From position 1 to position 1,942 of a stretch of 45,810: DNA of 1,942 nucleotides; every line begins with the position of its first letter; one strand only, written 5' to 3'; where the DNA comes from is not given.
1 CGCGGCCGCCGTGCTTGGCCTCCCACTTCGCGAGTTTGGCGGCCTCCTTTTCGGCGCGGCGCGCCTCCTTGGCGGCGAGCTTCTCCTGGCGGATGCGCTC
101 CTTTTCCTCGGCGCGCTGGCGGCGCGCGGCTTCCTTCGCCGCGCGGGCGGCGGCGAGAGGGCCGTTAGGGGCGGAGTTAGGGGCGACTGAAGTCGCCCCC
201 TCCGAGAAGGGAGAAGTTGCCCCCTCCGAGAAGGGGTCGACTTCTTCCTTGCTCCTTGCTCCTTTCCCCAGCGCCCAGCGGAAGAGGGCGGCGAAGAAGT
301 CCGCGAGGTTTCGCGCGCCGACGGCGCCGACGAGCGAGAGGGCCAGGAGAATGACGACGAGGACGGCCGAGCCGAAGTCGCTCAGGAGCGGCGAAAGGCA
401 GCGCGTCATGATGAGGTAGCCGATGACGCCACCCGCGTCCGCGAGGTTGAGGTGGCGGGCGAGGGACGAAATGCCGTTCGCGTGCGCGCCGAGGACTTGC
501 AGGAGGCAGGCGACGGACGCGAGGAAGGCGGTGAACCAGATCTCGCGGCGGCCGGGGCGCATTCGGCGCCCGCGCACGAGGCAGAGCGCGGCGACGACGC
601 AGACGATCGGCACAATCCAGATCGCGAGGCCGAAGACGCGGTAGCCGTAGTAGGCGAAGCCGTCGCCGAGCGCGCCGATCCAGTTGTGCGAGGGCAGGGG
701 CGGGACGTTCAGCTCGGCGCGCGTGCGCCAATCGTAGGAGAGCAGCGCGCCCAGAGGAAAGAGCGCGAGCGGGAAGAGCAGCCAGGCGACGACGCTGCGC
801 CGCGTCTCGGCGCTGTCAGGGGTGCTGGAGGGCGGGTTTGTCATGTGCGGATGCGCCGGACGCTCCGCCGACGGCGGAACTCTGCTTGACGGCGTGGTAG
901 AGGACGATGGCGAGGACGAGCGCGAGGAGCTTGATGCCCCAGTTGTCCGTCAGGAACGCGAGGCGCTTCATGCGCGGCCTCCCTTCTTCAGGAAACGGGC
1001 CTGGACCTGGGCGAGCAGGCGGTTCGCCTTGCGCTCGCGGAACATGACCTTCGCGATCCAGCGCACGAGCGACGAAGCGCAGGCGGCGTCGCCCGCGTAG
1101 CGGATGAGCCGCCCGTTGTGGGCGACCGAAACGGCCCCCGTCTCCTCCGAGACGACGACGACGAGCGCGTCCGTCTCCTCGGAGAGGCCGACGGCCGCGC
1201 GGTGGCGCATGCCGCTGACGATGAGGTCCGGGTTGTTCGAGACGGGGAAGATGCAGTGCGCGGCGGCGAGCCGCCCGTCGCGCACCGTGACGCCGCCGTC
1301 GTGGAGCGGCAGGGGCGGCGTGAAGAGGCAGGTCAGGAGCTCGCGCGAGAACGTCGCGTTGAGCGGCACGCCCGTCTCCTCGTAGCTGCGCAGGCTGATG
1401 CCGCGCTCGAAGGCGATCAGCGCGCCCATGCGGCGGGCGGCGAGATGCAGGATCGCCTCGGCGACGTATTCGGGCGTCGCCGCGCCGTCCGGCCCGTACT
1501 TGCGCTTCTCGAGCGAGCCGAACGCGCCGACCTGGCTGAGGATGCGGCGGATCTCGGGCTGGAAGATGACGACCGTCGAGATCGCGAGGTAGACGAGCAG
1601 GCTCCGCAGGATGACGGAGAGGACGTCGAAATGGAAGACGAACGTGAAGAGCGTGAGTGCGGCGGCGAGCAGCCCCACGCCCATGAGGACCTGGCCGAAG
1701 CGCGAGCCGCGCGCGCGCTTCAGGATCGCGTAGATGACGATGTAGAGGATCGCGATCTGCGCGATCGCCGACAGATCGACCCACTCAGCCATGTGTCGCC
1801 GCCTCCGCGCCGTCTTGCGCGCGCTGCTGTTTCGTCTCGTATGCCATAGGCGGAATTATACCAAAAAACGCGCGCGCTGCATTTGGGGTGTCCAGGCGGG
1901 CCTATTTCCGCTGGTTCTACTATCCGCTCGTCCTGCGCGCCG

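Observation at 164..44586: Window-wide pattern: AT-rich tandem arrays with 7-8 bp period sit at intercistronic junctions and in frame inside two genes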

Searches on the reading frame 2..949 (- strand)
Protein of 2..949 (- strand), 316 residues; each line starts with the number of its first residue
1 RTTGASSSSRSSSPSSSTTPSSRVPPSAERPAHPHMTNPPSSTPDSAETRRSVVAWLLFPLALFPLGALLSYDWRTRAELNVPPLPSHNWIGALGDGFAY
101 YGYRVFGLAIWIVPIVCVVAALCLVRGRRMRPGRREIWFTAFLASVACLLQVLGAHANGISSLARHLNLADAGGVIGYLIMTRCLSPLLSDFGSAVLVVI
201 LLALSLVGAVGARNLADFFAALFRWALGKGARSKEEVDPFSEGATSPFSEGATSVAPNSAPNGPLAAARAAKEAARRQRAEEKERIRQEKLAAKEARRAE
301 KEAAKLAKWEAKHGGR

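Call 13: search_protein_families(library=pfam, proteins=[window:2-949:-])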
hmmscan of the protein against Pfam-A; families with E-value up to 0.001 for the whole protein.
window:2-949:- (316 aa): 1 family
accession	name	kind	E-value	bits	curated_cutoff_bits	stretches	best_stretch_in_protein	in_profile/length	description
PF13491.11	FtsK_4TM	-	8.2e-15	55.3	23.1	1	51-211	5-160/171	4TM region of DNA translocase FtsK/SpoIIIE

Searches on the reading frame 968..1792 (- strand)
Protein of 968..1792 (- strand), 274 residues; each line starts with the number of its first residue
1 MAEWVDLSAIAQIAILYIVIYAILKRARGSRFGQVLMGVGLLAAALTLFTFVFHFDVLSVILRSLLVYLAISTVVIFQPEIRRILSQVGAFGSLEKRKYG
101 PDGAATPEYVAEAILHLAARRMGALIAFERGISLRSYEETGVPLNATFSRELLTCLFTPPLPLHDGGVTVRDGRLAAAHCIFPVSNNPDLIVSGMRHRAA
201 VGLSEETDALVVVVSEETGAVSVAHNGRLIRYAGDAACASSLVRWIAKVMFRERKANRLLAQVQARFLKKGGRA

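Call 13: search_protein_families(library=pfam, proteins=[window:968-1792:-])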
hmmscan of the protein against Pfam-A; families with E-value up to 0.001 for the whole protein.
window:968-1792:- (274 aa): 1 family
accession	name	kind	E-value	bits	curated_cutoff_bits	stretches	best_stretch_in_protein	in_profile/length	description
PF02457.21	DAC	-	2.5e-36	124.3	27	1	112-228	2-118/119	DisA bacterial checkpoint controller nucleotide-binding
